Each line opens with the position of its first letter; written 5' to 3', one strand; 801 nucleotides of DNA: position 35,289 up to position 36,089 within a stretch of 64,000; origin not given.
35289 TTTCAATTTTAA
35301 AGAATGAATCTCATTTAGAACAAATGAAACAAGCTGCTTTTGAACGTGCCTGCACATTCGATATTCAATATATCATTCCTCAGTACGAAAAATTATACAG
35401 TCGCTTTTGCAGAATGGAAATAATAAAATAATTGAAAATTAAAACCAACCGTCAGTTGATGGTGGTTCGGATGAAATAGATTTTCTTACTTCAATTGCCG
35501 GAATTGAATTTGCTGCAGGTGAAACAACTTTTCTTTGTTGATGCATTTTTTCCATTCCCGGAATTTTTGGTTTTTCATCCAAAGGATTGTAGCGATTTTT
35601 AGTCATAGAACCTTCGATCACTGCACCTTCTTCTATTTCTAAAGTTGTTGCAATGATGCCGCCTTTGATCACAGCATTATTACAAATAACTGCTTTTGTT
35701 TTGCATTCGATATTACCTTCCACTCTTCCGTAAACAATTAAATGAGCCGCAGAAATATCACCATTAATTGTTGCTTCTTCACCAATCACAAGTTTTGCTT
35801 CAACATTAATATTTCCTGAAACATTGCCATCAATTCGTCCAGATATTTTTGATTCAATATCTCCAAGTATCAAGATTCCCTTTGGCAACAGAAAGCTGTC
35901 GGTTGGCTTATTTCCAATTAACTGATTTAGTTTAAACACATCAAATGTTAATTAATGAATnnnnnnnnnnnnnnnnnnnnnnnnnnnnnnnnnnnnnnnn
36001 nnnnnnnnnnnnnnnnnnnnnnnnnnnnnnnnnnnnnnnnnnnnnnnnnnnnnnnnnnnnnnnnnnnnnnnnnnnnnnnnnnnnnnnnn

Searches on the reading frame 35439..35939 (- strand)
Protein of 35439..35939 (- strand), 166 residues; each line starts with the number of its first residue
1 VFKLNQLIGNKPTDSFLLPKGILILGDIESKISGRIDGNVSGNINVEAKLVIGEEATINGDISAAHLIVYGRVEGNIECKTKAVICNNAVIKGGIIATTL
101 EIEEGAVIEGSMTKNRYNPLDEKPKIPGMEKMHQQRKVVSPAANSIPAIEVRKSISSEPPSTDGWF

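Call 3: search_protein_families(library=pfam, proteins=[window:35439-35939:-], max_evalue=1)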
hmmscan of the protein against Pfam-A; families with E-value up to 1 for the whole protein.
window:35439-35939:- (166 aa): 1 family
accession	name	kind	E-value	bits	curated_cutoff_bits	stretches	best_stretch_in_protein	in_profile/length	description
PF04519.19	Bactofilin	-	4e-24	85.2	27.9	1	18-112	3-97/98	Polymer-forming cytoskeletal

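Call 4: search_protein_families(library=ncbifam, proteins=[window:35439-35939:-], max_evalue=1)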
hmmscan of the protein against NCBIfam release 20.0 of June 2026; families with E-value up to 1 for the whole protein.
window:35439-35939:- (166 aa): 3 families
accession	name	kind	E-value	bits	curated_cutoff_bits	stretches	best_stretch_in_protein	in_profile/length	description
NF003670.0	PRK05293.1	equivalog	0.04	12.9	470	1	48-116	282-349/382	glucose-1-phosphate adenylyltransferase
NF001819.0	PRK00556.1-3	equivalog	0.17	11.3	273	1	61-95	125-159/197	septum site-determining protein MinC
NF040481.1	YdcK_fam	equivalog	0.34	9.8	350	0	48-111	214-280/326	YdcK family protein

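Call 41: find_homologous_proteins(query=window:35442-35939:-, max_evalue=0.001)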
Query seq(166 aa) (166 aa): 29 proteins with E <= 0.001 among 113 candidates.
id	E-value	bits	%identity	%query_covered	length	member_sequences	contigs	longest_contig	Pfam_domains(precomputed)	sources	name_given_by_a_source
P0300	2.6e-99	348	98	100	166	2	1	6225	PF04519.20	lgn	-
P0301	1.1e-93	329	95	100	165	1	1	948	PF04519.20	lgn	-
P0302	3.6e-86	305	87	100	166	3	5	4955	PF04519.20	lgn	-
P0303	2.0e-84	299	86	100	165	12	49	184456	PF04519.20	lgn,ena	-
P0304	5.1e-83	295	86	100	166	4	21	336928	PF04519.20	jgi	-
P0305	2.3e-74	267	80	100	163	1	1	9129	PF04519.20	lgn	-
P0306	1.0e-70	255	75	100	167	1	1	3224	PF04519.20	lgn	-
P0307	6.3e-64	233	69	100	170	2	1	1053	PF04519.20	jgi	-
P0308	8.4e-51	190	60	100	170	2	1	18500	PF04519.20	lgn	-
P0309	1.6e-38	150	51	100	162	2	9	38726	PF04519.20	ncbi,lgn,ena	-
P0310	1.2e-36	144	46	100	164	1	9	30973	PF04519.20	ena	-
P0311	1.7e-23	101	48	66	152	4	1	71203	PF04519.20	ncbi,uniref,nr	ncbi:MAG TPA: polymer-forming cytoskeletal protein [Chitinophaga sp.]|uniref:bactofilin family prote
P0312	9.1e-22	96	46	69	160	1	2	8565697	PF04519.20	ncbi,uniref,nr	ncbi:bactofilin family protein [Chitinophaga nivalis]|uniref:Polymer-forming cytoskeletal protein n=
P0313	1.2e-8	53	39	58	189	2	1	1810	PF04519.20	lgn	-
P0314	1.8e-8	53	36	62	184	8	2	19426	PF04519.20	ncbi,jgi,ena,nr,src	ncbi:MAG TPA: polymer-forming cytoskeletal protein [Candidatus Udaeobacter sp.]|jgi:cytoskeletal pro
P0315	2.2e-8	52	35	66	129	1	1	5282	PF04519.20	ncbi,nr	ncbi:MAG: polymer-forming cytoskeletal protein [Prolixibacteraceae bacterium]|nr:polymer-forming cyt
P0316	3.4e-8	52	33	67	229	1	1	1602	PF04519.20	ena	-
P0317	4.7e-8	51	41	52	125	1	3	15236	PF04519.20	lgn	-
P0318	6.9e-8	51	41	52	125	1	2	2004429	PF04519.20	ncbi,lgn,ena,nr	ncbi:MAG: polymer-forming cytoskeletal protein [Limnohabitans sp.]|nr:polymer-forming cytoskeletal p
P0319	1.2e-7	50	28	61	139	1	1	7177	PF04519.20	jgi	jgi:cytoskeletal protein CcmA (bactofilin family)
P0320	5.8e-7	48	35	56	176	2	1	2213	PF04519.20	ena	-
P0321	1.6e-6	46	31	58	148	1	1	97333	PF04519.20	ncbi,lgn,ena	-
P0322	1.8e-4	40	26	60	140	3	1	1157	PF04519.20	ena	-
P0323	2.1e-4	39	28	51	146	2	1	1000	PF04519.20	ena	-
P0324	2.8e-4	39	35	60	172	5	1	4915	PF04519.20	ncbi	-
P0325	3.4e-4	39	29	51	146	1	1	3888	PF04519.20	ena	-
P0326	3.8e-4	39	26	51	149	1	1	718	PF04519.20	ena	-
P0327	6.0e-4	38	31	61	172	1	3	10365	PF04519.20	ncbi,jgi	jgi:cytoskeletal protein CcmA (bactofilin family)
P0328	7.4e-4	38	28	58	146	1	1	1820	PF04519.20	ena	-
